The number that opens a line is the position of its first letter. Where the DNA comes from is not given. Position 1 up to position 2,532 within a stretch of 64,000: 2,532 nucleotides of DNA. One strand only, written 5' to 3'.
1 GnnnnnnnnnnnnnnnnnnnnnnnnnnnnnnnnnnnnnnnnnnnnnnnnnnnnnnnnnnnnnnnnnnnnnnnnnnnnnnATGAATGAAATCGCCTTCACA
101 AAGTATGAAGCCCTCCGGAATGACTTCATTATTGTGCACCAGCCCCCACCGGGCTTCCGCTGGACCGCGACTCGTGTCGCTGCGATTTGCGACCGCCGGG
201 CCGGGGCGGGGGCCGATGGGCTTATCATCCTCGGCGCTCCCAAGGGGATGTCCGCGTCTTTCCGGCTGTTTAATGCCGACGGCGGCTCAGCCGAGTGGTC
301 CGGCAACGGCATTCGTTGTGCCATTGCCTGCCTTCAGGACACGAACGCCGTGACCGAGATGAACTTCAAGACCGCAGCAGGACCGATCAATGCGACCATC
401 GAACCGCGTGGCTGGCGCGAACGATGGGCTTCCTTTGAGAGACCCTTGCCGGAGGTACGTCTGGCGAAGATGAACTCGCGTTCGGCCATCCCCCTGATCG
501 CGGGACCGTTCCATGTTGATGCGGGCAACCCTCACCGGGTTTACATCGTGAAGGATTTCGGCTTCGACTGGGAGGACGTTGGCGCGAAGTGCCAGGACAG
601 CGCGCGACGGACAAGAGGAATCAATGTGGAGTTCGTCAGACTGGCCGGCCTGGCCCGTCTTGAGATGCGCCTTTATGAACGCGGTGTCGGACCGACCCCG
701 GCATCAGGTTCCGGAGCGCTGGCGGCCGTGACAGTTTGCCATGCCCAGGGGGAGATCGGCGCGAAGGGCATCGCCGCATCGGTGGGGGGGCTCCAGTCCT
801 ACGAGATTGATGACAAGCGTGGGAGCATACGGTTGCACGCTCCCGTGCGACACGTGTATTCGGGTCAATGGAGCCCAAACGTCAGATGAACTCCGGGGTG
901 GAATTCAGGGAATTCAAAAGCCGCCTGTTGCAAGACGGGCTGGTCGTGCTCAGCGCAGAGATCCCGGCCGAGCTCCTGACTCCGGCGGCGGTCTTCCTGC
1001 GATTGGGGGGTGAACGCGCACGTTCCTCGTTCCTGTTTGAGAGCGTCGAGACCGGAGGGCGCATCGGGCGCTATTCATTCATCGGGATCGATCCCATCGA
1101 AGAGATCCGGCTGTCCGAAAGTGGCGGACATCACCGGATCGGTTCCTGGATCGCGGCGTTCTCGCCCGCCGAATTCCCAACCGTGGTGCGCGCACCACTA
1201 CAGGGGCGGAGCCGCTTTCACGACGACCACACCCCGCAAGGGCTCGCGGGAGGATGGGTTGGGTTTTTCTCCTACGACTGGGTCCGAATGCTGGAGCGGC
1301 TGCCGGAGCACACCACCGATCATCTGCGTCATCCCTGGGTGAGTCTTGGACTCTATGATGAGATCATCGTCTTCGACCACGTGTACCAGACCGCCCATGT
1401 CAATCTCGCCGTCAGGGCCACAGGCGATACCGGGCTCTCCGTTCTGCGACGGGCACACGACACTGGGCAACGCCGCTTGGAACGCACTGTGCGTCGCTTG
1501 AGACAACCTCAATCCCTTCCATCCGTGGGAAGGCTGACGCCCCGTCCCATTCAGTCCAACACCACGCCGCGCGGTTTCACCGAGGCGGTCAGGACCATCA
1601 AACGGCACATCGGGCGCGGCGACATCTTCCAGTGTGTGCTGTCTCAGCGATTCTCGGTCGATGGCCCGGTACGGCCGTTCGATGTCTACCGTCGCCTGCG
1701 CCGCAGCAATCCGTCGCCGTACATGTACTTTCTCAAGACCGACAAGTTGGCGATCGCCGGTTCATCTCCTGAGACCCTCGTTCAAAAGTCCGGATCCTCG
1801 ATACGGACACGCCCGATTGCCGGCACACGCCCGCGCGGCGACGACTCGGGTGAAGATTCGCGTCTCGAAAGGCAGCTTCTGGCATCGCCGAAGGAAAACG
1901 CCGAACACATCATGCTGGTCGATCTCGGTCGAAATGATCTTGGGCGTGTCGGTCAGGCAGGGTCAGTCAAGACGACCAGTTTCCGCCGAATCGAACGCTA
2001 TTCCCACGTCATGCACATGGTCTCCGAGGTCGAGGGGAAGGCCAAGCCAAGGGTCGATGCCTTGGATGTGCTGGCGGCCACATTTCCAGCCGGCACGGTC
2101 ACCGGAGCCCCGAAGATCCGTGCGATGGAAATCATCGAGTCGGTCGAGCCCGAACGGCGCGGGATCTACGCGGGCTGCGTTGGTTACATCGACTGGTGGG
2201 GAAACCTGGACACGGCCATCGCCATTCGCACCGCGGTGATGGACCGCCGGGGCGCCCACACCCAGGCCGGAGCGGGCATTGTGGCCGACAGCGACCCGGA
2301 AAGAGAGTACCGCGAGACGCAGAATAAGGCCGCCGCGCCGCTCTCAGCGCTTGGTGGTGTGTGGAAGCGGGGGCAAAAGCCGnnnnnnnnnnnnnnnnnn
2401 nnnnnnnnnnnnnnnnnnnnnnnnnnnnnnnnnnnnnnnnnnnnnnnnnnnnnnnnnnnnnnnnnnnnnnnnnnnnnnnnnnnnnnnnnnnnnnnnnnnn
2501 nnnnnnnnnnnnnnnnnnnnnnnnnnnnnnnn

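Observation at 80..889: DapF-family protein with serine at both catalytic cysteine positions, translationally coupled to trpE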

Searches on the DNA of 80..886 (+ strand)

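Call 31: search_rna_families(sources=[L001, L002, L004, L009, L010, L011, L022], threshold=gathering)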
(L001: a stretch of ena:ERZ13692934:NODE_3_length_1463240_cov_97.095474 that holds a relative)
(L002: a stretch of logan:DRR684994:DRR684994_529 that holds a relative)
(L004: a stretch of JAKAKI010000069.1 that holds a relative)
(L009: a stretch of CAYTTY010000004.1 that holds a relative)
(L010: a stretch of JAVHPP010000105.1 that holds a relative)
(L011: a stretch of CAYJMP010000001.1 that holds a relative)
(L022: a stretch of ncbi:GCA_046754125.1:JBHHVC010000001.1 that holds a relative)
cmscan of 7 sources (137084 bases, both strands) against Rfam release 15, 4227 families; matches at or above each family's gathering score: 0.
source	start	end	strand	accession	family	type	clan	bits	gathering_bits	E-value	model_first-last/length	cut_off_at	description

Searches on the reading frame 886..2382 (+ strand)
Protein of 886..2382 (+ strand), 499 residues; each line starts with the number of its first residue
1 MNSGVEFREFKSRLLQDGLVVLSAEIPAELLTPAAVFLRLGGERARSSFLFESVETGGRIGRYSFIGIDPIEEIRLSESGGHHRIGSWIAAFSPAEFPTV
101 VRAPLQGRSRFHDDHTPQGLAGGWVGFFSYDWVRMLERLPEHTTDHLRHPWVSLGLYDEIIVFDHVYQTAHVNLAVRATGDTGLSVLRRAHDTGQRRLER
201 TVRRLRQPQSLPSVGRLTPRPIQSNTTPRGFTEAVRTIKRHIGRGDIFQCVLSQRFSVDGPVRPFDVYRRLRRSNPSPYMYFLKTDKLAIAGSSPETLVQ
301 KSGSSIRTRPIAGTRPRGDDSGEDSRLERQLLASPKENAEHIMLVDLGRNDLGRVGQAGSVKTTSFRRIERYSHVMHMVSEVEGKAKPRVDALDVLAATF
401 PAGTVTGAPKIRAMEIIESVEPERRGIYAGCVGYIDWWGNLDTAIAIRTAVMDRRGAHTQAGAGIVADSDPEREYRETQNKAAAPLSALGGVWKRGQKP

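Call 84: search_protein_families(library=pfam, proteins=[window:886-2382:+], max_evalue=0.0001)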
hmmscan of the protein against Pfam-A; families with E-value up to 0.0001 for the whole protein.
window:886-2382:+ (499 aa): 2 families
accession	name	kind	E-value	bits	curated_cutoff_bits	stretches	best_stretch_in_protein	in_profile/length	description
PF00425.24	Chorismate_bind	-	8.9e-94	314.2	27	1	230-481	4-257/257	chorismate binding enzyme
PF04715.19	Anth_synt_I_N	-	1.2e-25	90.8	23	1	30-171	2-139/140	Anthranilate synthase component I, N terminal region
